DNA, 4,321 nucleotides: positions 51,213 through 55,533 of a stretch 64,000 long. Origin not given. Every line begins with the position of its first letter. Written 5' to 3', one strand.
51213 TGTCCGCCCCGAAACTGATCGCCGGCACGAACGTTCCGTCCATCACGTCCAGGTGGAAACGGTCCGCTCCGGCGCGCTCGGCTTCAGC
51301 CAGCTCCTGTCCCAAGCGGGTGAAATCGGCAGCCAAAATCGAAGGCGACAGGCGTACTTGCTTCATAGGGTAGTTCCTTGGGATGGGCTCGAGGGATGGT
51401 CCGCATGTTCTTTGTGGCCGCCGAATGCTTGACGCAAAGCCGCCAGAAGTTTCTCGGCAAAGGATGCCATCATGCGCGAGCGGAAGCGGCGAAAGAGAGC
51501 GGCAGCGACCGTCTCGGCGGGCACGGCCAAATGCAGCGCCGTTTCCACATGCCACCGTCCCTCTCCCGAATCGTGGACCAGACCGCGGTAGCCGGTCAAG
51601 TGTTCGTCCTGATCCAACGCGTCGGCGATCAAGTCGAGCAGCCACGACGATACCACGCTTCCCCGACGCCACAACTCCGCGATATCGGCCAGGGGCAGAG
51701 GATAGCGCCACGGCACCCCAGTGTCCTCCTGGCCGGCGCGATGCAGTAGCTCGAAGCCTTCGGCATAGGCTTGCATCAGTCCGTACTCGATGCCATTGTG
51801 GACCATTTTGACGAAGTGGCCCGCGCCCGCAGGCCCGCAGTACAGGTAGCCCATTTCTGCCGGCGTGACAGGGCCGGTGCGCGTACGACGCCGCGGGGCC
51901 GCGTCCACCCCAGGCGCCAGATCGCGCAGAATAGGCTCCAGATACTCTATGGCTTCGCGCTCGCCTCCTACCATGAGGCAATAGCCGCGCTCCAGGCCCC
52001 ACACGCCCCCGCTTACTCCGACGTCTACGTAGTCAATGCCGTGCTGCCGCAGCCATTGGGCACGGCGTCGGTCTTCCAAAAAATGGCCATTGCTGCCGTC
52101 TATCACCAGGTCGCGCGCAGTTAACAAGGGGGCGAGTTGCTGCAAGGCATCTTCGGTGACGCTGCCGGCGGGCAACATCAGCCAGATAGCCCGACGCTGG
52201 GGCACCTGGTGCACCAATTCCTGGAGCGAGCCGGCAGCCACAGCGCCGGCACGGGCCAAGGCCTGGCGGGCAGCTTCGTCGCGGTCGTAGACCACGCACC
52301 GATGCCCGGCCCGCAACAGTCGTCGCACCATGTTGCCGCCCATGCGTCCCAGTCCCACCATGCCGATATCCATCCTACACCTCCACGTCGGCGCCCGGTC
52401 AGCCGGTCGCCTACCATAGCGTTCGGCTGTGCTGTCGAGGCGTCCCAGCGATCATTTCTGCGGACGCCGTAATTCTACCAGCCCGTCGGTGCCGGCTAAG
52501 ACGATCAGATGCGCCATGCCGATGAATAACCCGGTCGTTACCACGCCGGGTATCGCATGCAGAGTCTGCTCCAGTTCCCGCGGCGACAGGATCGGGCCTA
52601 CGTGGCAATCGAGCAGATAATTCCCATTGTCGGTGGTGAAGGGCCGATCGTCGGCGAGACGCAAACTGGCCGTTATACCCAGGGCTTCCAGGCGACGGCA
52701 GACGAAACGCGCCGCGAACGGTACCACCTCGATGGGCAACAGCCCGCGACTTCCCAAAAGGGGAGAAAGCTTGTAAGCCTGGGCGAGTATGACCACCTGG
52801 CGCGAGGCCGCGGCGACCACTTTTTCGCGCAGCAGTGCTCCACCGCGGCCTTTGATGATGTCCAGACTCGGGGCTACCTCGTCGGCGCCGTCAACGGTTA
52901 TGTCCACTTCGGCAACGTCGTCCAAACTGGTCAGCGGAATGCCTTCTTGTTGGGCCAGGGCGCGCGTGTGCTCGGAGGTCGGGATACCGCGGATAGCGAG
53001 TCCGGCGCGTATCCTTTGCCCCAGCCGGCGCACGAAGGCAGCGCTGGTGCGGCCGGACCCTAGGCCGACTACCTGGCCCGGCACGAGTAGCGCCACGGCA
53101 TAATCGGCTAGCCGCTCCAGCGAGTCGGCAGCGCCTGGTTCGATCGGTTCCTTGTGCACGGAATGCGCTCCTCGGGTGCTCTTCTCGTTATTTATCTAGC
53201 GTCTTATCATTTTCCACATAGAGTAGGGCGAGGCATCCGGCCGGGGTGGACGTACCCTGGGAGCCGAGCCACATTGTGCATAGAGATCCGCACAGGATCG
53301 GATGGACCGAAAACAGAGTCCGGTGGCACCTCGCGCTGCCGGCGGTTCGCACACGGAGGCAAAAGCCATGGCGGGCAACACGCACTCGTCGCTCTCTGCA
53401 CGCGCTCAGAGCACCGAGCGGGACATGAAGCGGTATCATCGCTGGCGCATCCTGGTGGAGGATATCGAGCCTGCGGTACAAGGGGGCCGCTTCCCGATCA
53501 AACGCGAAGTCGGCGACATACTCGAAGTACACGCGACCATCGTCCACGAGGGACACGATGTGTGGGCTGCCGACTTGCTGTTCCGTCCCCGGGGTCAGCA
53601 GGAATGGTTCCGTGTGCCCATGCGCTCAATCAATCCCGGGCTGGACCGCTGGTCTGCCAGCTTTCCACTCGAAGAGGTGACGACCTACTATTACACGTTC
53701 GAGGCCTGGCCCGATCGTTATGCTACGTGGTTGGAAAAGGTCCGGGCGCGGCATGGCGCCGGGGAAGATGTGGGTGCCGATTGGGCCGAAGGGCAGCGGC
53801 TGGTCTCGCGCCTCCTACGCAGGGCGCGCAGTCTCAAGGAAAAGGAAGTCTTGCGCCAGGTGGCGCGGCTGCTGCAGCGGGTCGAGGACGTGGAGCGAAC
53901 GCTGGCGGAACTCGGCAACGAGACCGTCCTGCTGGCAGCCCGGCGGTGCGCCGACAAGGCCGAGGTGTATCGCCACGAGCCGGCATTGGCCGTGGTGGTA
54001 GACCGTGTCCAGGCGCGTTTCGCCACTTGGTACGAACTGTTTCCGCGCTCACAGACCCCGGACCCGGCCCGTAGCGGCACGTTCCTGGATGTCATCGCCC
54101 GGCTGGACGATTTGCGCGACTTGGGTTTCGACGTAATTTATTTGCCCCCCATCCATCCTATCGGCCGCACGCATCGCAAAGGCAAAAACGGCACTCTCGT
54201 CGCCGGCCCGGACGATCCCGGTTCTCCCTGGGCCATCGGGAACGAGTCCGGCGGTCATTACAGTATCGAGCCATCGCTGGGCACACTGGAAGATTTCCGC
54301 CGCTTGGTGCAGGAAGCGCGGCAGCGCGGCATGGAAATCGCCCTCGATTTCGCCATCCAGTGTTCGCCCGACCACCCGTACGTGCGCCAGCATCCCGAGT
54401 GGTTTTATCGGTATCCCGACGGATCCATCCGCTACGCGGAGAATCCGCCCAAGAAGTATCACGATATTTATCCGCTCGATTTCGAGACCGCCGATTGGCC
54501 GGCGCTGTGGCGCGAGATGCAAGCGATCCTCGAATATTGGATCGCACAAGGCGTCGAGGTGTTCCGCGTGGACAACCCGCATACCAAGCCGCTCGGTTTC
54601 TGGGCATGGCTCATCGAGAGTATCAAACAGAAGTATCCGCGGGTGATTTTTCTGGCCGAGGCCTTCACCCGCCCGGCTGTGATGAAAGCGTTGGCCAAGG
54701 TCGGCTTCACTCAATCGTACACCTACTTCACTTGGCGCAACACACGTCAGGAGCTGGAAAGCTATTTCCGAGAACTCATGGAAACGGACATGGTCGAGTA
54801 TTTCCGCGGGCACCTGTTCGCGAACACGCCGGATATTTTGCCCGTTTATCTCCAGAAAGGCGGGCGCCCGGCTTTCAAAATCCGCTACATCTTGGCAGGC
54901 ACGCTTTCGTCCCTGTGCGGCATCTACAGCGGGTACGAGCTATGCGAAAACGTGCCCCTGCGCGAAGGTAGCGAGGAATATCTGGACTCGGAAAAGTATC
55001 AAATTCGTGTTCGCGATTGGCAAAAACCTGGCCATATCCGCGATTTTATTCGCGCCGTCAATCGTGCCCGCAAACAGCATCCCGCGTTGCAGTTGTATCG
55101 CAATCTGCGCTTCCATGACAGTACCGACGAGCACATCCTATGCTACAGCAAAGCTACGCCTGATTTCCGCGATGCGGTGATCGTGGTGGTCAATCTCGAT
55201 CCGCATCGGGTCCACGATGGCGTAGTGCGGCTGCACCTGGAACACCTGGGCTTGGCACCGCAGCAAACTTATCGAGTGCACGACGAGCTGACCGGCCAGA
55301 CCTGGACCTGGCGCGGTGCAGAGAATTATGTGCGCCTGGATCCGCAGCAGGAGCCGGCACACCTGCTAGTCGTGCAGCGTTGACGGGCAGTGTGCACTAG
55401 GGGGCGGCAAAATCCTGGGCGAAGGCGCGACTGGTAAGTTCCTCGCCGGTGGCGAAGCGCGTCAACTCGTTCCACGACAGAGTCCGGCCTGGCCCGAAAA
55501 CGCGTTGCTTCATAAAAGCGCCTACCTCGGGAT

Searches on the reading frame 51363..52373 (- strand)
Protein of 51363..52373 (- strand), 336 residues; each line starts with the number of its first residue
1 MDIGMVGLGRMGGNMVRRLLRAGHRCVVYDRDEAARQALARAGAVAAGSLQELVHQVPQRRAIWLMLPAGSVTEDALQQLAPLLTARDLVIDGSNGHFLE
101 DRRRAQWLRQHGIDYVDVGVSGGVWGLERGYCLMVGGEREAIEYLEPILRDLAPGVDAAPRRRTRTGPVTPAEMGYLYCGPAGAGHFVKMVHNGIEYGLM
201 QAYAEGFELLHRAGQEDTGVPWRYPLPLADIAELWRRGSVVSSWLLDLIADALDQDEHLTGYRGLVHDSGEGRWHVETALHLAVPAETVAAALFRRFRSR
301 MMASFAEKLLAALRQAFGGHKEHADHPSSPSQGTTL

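Call 22: search_protein_families(library=pfam, proteins=[window:51363-52373:-], max_evalue=0.001)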
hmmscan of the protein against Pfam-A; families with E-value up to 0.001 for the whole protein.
window:51363-52373:- (336 aa): 4 families
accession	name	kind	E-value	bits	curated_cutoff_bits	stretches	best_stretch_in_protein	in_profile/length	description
PF03446.21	NAD_binding_2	-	7.7e-40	137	21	1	2-154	1-154/161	NAD binding domain of 6-phosphogluconate dehydrogenase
PF00393.24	6PGD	-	2.6e-20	73.4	27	1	185-303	1-117/290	6-phosphogluconate dehydrogenase, C-terminal domain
PF03435.24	Sacchrp_dh_NADP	-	2.4e-06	28.4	25.1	1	3-120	1-100/129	Saccharopine dehydrogenase NADP binding domain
PF03807.23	F420_oxidored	-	9.8e-06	26.5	21.6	1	3-95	2-93/94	NADP oxidoreductase coenzyme F420-dependent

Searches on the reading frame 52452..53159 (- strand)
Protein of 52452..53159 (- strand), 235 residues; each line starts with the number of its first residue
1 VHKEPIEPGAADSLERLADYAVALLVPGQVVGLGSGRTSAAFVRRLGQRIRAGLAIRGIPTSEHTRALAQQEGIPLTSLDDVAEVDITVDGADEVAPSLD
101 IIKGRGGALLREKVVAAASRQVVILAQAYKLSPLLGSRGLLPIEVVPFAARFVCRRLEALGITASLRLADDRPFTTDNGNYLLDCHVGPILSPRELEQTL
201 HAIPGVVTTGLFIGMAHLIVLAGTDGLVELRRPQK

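Call 22: search_protein_families(library=pfam, proteins=[window:52452-53159:-], max_evalue=0.001)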
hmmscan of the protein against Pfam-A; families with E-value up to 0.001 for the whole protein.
window:52452-53159:- (235 aa): 1 family
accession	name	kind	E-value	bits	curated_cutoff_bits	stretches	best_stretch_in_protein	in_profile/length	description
PF06026.20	Rib_5-P_isom_A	-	1.7e-59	200.8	26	1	58-226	2-173/173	Ribose 5-phosphate isomerase A (phosphoriboisomerase A)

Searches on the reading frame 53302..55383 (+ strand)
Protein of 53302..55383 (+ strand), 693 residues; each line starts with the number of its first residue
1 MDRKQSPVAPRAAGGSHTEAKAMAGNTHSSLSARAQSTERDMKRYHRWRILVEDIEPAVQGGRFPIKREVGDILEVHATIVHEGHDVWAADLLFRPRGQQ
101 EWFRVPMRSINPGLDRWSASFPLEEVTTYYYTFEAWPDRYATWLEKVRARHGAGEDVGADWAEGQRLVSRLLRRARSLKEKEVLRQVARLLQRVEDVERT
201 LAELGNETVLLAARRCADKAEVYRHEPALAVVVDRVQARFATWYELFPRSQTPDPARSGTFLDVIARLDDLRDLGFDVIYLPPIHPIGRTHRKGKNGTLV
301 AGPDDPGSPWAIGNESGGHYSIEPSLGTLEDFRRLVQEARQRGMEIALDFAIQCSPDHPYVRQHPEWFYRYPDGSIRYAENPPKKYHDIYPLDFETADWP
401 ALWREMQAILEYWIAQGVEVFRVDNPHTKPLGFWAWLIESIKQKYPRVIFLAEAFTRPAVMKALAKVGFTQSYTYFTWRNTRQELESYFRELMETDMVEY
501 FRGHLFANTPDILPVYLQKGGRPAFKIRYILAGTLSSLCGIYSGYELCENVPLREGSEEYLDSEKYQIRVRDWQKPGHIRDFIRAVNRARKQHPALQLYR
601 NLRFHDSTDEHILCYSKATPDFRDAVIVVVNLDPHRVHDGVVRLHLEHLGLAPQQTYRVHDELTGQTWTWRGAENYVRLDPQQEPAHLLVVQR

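Call 22: search_protein_families(library=pfam, proteins=[window:53302-55383:+], max_evalue=0.001)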
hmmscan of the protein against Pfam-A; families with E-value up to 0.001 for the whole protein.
window:53302-55383:+ (693 aa): 4 families
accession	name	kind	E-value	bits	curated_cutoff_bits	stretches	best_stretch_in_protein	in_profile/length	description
PF11896.14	GlgE_dom_N_S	-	4e-46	158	25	1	49-235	2-179/179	Alpha-1,4-glucan:maltose-1-phosphate maltosyltransferase, domain N/S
PF21702.3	GLGE_C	-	1.8e-33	115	27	1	604-691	1-87/87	GLGE, C-terminal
PF00128.31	Alpha-amylase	-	3.8e-12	46.6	22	1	252-364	9-102/446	Alpha amylase, catalytic domain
PF14871.12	GHL6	-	0.0005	20.7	35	0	333-385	47-96/132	Hypothetical glycosyl hydrolase 6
